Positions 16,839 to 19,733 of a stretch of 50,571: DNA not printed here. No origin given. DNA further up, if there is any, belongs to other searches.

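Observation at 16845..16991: Conserved GC-rich leader ending in SD+ATG upstream of two unrelated envelope genes (pilB and a GT4 glycosyltransferase): candidate novel cis-regulatory RNA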

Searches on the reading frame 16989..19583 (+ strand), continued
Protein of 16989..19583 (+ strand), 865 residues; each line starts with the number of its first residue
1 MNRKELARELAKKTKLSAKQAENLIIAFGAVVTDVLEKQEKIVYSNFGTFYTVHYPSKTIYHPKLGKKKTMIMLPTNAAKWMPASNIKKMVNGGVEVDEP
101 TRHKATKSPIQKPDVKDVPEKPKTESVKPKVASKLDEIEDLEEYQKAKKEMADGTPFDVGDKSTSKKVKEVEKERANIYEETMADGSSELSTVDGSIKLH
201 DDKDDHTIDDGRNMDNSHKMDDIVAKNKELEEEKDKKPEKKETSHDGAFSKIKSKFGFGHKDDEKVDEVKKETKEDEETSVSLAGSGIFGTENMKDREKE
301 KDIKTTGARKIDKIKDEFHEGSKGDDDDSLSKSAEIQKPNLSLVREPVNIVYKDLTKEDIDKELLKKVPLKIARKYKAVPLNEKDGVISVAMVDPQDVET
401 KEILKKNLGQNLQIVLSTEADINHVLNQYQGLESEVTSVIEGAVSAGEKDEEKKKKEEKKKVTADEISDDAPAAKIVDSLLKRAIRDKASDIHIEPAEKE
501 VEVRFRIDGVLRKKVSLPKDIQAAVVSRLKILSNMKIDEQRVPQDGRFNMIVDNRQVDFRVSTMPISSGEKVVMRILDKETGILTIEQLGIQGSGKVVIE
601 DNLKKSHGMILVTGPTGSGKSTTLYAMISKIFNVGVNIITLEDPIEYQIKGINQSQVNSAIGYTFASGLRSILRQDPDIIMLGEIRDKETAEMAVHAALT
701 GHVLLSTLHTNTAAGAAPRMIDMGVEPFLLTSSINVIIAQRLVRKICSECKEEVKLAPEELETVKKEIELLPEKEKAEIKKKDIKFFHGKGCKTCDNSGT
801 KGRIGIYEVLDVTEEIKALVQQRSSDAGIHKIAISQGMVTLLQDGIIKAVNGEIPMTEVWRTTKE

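Call 48: find_encoding_contigs(protein=P0007, flank=10000, max_places=2)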
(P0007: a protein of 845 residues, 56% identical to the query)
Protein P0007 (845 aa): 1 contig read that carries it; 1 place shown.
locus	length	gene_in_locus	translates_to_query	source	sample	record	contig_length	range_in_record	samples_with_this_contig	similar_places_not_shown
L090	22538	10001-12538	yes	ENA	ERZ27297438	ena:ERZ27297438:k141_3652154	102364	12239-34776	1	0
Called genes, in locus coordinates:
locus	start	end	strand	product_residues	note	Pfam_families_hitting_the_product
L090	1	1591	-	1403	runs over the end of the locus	PF13620:CarboxypepD_reg (weak)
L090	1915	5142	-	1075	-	-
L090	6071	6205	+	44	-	-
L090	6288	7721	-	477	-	PF00772:DnaB, PF03796:DnaB_C, PF13481:AAA_25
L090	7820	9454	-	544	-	PF05496:RuvB_N (faint), PF06068:TIP49 (faint), PF13177:DNA_pol3_delta2, PF13401:AAA_22 (faint), PF00004:AAA, PF22608:DNAX_ATPase_lid, PF12169:DNA_pol3_gamma3, PF20964:DnaX_C, +1 more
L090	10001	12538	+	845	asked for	PF00216:Bac_DNA_binding, PF05157:MshEN, PF00437:T2SSE, PF20720:nSTAND3 (weak), PF13173:AAA_14 (faint)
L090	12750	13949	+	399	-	PF28597:T2SSF_N, PF00482:T2SSF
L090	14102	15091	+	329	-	PF11104:PilM_2, PF14450:FtsA (weak)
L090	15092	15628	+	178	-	PF05137:PilN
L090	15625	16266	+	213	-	PF04350:PilO (faint)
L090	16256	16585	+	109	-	-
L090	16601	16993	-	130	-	PF00072:Response_reg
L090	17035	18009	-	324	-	-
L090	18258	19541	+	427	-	PF13188:PAS_8 (weak), PF00989:PAS, PF13426:PAS_9, PF00512:HisKA, PF02518:HATPase_c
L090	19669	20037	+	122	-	PF00072:Response_reg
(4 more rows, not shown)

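Call 72: find_encoding_contigs(protein=P0012, flank=10000, max_places=2)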
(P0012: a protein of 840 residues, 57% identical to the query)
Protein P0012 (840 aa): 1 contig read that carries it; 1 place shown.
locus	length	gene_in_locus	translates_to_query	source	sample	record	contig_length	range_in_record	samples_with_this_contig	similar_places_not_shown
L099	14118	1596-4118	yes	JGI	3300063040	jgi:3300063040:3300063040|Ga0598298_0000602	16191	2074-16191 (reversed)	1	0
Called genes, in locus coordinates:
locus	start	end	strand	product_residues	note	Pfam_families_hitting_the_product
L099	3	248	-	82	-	?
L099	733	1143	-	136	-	PF06825:HSBP1 (faint)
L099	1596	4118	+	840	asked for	PF00216:Bac_DNA_binding, PF05157:MshEN, PF00437:T2SSE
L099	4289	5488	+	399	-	PF28597:T2SSF_N, PF00482:T2SSF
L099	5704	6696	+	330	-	PF14450:FtsA (faint), PF11104:PilM_2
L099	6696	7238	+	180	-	PF05137:PilN (weak)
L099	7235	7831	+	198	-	PF04350:PilO (faint)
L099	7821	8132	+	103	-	-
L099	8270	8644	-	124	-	PF00072:Response_reg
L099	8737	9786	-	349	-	-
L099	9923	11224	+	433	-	PF13188:PAS_8 (weak), PF00989:PAS (weak), PF13426:PAS_9, PF00512:HisKA, PF02518:HATPase_c, PF14501:HATPase_c_5 (weak)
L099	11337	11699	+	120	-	PF00072:Response_reg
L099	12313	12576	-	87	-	PF01541:GIY-YIG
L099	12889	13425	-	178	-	PF01965:DJ-1_PfpI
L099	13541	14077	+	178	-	PF12796:Ank_2, PF24521:Ank_KRIT1 (weak), PF13637:Ank_4 (weak), PF13857:Ank_5, PF00023:Ank (weak), PF13637:Ank_4, PF12796:Ank_2, PF00023:Ank (weak), +2 more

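Call 73: find_encoding_contigs(protein=P0013, flank=10000, max_places=2)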
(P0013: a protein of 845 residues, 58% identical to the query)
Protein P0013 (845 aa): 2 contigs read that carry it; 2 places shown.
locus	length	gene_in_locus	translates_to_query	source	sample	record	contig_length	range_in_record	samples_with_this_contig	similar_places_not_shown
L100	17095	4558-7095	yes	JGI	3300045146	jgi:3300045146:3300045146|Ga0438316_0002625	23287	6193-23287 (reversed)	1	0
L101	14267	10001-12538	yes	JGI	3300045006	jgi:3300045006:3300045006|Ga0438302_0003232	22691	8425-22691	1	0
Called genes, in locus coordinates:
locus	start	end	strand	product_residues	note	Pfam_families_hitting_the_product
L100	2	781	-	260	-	?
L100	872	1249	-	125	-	PF13366:PDDEXK_3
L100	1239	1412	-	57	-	-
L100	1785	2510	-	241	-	-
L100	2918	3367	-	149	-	-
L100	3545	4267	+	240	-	PF01978:TrmB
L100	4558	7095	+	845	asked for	PF00216:Bac_DNA_binding, PF05157:MshEN, PF00437:T2SSE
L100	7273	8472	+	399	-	PF28597:T2SSF_N, PF00482:T2SSF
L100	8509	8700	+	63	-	-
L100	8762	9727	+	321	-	PF11104:PilM_2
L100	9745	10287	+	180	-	PF05137:PilN (weak)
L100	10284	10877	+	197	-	PF04350:PilO (faint)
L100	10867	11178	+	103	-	-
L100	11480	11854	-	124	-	PF00072:Response_reg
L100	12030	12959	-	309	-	-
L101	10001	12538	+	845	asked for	PF00216:Bac_DNA_binding, PF05157:MshEN, PF00437:T2SSE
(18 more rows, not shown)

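Call 96: search_protein_families(library=pfam, proteins=[window:16989-19583:+])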
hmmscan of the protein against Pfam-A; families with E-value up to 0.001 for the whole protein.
window:16989-19583:+ (865 aa): 8 families
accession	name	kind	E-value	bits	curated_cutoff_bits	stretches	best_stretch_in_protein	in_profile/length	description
PF00437.27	T2SSE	-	4.9e-132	440.5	24.9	1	468-860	3-369/370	Type II/IV secretion system protein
PF05157.20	MshEN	-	1.4e-18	67.1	23.1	1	351-434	4-88/90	MshEN domain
PF00216.26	Bac_DNA_binding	-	5.7e-15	55.8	22.4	1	1-92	1-90/90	Bacterial DNA-binding protein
PF13173.12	AAA_14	-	0.00014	22.3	27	0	608-698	3-84/129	AAA domain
PF01580.24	FtsK_SpoIIIE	-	0.00036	20.5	24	1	588-629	21-61/221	FtsK/SpoIIIE family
PF13555.12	AAA_29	-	0.00055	20.1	27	0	606-628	21-43/61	P-loop containing region of AAA domain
PF25199.1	nSTAND_NTPase5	-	0.00062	20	34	0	602-646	36-81/145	Novel STAND NTPase 5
PF20720.3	nSTAND3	-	0.00096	19.3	27.2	0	605-646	15-56/155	Novel STAND NTPase 3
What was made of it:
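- Checked: It is an N-terminal HU/IHF-type DNA-binding domain (PF00216) fused to MshEN and the T2SSE ATPase (call 96).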
